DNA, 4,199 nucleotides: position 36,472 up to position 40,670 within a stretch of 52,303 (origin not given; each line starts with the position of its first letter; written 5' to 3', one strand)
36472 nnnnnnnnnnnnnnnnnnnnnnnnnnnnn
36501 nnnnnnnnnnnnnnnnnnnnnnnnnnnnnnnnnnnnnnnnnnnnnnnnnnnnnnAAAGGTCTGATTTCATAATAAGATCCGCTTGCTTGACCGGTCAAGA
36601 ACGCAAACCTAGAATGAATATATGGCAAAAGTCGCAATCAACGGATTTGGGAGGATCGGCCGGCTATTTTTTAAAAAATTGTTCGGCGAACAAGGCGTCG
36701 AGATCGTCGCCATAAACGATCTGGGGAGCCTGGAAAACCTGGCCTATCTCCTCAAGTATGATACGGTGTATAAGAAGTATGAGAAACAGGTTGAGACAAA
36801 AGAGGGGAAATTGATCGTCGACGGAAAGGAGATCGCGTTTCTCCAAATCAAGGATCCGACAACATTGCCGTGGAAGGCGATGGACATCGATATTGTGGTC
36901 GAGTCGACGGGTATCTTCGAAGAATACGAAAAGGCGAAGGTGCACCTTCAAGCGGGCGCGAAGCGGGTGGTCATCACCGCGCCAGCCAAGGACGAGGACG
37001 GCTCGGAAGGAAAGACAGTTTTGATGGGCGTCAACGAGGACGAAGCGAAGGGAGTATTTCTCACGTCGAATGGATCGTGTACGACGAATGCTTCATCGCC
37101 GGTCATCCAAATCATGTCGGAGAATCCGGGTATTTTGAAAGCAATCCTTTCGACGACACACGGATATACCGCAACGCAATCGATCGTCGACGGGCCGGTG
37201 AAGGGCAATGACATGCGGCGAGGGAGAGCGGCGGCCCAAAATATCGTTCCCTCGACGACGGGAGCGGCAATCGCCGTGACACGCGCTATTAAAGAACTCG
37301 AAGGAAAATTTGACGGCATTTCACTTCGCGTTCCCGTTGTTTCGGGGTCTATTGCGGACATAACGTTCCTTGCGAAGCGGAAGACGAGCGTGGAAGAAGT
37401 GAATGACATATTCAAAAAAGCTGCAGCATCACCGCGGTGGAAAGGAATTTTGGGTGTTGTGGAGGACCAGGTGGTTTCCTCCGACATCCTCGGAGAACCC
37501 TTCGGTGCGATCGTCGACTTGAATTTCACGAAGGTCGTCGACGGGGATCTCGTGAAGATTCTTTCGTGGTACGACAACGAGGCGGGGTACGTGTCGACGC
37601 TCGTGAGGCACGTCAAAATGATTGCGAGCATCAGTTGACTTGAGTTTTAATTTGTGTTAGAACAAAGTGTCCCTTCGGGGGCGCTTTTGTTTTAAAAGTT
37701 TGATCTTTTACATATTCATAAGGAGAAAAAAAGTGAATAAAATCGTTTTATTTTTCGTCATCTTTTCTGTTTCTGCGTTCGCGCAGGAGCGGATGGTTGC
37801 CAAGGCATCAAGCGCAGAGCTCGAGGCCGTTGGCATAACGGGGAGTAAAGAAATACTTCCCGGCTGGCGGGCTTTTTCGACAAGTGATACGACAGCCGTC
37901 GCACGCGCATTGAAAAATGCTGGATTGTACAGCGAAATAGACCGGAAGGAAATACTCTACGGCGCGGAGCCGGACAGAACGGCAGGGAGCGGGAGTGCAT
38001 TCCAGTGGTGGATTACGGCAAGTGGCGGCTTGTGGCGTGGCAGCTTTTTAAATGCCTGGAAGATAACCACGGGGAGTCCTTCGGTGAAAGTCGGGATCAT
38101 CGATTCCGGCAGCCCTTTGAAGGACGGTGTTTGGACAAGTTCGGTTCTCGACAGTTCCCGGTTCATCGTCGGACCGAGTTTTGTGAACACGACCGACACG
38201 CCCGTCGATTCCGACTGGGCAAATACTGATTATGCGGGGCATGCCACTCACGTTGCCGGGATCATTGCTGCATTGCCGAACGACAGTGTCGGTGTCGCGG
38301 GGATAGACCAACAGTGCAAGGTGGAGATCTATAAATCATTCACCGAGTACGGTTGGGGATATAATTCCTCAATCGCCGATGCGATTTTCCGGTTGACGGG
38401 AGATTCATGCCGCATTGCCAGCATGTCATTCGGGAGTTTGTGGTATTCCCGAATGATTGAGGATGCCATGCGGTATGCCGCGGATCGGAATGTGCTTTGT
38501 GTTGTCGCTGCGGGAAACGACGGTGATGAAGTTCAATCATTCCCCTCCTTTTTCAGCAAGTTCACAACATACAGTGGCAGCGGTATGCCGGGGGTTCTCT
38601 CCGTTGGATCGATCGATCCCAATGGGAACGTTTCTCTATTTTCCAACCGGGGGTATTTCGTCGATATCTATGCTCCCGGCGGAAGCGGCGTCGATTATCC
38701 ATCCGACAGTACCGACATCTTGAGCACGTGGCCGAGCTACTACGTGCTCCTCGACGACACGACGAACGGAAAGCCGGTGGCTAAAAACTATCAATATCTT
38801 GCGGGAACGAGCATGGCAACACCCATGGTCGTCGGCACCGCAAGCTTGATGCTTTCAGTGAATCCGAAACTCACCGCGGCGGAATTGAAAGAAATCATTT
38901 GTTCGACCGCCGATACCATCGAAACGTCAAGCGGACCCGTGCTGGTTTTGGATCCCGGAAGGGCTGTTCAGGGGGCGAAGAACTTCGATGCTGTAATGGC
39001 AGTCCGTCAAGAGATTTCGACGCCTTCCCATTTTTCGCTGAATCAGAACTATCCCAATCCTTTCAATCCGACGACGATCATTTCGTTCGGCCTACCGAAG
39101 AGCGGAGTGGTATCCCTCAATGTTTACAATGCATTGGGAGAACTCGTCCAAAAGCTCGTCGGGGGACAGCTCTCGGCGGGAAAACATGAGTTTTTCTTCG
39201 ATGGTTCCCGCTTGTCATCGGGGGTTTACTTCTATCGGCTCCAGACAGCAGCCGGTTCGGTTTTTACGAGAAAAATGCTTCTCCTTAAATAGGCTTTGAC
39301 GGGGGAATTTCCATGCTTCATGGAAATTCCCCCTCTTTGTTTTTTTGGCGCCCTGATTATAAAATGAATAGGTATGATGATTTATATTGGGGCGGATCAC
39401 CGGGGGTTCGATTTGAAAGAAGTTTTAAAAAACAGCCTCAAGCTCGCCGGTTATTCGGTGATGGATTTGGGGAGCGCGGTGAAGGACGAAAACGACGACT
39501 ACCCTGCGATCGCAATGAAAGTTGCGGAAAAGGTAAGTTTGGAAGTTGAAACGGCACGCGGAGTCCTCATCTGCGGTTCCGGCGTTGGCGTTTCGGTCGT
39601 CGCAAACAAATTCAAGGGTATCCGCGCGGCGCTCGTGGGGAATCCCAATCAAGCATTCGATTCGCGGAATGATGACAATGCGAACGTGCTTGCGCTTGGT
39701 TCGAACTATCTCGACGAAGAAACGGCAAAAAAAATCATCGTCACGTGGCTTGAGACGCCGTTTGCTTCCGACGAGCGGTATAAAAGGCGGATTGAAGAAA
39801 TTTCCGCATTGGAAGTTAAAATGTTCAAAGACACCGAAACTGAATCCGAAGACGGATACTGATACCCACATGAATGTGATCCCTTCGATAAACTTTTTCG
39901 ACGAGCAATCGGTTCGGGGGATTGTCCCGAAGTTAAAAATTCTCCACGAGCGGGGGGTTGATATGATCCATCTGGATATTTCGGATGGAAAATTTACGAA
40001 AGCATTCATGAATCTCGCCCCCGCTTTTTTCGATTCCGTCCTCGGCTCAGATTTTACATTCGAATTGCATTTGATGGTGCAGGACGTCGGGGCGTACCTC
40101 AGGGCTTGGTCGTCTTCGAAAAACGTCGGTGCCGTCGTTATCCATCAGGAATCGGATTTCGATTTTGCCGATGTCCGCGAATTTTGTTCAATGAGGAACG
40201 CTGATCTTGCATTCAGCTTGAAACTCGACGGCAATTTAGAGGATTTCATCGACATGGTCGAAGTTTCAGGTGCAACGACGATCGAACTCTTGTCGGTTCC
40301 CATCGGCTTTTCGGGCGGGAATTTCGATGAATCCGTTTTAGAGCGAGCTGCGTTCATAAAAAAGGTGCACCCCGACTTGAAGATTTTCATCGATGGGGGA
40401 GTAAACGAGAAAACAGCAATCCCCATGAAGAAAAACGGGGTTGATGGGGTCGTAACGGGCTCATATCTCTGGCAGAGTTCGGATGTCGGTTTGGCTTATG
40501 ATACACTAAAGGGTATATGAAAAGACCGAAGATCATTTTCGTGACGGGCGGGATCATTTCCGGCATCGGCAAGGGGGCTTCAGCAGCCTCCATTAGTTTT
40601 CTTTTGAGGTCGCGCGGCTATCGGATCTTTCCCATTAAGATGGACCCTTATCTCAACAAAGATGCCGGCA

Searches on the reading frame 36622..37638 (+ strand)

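Call 31: search_protein_families(library=pfam, proteins=[window:36622-37638:+], max_evalue=0.001)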
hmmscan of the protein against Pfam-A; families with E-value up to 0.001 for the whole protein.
window:36622-37638:+ (338 aa): 2 families
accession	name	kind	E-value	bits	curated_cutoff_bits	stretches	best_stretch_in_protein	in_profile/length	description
PF02800.25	Gp_dh_C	-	1.3e-48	165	24.4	1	160-317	3-158/158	Glyceraldehyde 3-phosphate dehydrogenase, C-terminal domain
PF00044.30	Gp_dh_N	-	3.2e-37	127.3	31.7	1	3-101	2-100/101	Glyceraldehyde 3-phosphate dehydrogenase, NAD binding domain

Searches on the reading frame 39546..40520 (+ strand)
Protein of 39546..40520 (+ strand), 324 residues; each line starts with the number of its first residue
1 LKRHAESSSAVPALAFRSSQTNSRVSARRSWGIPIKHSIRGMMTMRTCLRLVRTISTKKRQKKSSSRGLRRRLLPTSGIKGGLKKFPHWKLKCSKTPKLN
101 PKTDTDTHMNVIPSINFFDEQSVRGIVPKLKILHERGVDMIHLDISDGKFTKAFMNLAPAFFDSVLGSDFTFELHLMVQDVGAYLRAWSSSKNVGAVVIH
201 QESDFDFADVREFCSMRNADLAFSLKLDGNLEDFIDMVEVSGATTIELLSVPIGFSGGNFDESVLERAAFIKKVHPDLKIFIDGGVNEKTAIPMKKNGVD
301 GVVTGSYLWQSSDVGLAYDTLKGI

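Call 31: search_protein_families(library=pfam, proteins=[window:39546-40520:+], max_evalue=0.001)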
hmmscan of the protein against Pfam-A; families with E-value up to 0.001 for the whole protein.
window:39546-40520:+ (324 aa): 1 family
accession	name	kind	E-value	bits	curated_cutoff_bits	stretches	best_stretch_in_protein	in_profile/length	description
PF00834.25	Ribul_P_3_epim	-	7.2e-21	74.9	21.1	1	129-308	17-197/198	Ribulose-phosphate 3 epimerase family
